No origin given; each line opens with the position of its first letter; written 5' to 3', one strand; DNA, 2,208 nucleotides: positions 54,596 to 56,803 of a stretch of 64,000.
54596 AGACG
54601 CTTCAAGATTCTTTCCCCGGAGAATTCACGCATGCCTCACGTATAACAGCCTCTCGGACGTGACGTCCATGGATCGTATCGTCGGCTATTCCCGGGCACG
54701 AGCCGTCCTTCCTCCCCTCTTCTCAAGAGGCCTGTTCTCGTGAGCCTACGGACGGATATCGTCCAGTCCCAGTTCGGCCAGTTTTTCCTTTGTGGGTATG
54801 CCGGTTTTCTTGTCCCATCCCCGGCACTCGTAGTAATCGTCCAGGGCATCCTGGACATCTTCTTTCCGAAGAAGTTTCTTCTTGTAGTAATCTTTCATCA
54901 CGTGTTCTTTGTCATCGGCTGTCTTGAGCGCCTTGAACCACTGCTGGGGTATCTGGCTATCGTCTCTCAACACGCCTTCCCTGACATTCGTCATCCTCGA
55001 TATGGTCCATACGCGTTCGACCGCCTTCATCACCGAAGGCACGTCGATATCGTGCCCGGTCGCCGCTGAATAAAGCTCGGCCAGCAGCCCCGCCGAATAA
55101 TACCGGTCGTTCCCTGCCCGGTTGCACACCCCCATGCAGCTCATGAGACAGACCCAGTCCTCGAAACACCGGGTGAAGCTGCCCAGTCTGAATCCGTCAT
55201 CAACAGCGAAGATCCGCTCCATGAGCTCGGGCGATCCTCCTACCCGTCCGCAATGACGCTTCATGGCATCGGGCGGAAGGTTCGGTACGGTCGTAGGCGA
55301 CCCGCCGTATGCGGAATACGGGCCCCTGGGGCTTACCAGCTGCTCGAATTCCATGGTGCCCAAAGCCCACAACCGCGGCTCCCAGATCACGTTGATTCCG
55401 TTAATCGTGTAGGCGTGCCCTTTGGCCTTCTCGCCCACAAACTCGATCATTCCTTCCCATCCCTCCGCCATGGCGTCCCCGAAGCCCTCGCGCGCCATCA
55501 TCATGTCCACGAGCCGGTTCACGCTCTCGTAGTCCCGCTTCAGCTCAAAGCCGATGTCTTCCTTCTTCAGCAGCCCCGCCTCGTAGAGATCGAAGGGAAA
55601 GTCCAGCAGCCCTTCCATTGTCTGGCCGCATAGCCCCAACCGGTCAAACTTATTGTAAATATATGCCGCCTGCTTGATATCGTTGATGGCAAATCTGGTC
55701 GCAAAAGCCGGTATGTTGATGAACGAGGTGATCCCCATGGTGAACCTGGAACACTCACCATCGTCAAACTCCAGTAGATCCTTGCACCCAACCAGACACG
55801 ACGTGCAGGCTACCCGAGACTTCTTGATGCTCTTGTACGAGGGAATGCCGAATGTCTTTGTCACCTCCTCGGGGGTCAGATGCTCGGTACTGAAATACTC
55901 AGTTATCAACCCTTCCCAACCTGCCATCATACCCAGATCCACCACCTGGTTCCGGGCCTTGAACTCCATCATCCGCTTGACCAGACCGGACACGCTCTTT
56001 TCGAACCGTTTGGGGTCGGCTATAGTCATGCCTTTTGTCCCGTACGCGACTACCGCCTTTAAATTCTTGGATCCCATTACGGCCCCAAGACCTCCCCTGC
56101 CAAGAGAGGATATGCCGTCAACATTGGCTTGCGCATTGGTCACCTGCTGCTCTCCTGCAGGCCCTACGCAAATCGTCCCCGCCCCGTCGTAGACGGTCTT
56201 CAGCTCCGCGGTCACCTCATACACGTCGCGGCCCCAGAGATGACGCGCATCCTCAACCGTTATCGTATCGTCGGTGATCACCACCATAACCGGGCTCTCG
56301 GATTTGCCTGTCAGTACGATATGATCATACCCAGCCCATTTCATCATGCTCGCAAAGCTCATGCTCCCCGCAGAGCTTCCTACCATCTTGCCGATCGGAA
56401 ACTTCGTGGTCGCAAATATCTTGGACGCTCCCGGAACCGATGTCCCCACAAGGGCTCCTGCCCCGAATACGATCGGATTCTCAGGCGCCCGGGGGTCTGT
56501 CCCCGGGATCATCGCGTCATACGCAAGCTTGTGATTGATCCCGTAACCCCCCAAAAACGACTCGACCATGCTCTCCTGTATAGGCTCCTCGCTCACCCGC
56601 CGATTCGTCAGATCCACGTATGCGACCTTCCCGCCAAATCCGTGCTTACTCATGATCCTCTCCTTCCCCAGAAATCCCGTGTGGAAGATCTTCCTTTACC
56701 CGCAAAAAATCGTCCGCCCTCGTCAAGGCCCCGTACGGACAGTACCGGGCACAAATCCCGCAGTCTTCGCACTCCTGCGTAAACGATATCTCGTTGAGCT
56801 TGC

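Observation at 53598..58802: Duplicated promoter module: identical sigma-54 core plus conserved 50-bp upstream element in front of two adjacent operons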

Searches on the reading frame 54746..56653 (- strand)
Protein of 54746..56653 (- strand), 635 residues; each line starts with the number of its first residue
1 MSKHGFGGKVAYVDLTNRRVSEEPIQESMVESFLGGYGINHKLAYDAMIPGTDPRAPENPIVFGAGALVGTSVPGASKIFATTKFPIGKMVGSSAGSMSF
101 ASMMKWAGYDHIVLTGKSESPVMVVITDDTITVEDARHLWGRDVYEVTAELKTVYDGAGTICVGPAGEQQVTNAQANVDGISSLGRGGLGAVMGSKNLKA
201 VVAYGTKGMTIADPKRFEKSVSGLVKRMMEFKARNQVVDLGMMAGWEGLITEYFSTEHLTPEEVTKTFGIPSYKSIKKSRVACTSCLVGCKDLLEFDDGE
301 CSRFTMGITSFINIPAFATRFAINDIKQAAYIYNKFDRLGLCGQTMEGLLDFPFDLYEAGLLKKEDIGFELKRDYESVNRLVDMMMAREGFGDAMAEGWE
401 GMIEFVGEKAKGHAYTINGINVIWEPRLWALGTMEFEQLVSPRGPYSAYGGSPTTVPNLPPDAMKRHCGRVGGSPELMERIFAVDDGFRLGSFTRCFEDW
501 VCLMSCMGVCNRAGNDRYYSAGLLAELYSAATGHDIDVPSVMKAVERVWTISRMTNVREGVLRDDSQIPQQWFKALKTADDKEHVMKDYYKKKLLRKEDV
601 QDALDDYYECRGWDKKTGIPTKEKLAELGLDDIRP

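Call 7: search_protein_families(library=pfam, proteins=[window:54746-56653:-], max_evalue=0.00001)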
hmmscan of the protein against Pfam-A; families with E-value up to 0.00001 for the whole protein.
window:54746-56653:- (635 aa): 2 families
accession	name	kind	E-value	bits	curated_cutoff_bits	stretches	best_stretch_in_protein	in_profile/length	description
PF02730.20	AFOR_N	-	1.1e-62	211.7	29.8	1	8-206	1-199/199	Aldehyde ferredoxin oxidoreductase, N-terminal domain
PF01314.23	AFOR_C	-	2.5e-55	188.6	27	1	243-630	32-385/385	Aldehyde ferredoxin oxidoreductase, domains 2 & 3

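Call 63: search_protein_families(library=ncbifam, proteins=[window:54746-56653:-], max_evalue=0.00001)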
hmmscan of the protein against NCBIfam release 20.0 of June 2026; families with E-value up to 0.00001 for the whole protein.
window:54746-56653:- (635 aa): 2 families
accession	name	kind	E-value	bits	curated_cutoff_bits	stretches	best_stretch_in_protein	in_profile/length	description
NF007354.0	PRK09849.1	equivalog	7.2e-60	203.4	868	2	3-227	5-229/703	aldehyde ferredoxin oxidoreductase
NF040818.1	GAPOR_Arch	equivalog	2.8e-09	35.8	1300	1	11-134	6-126/654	glyceraldehyde-3-phosphate:ferredoxin oxidoreductase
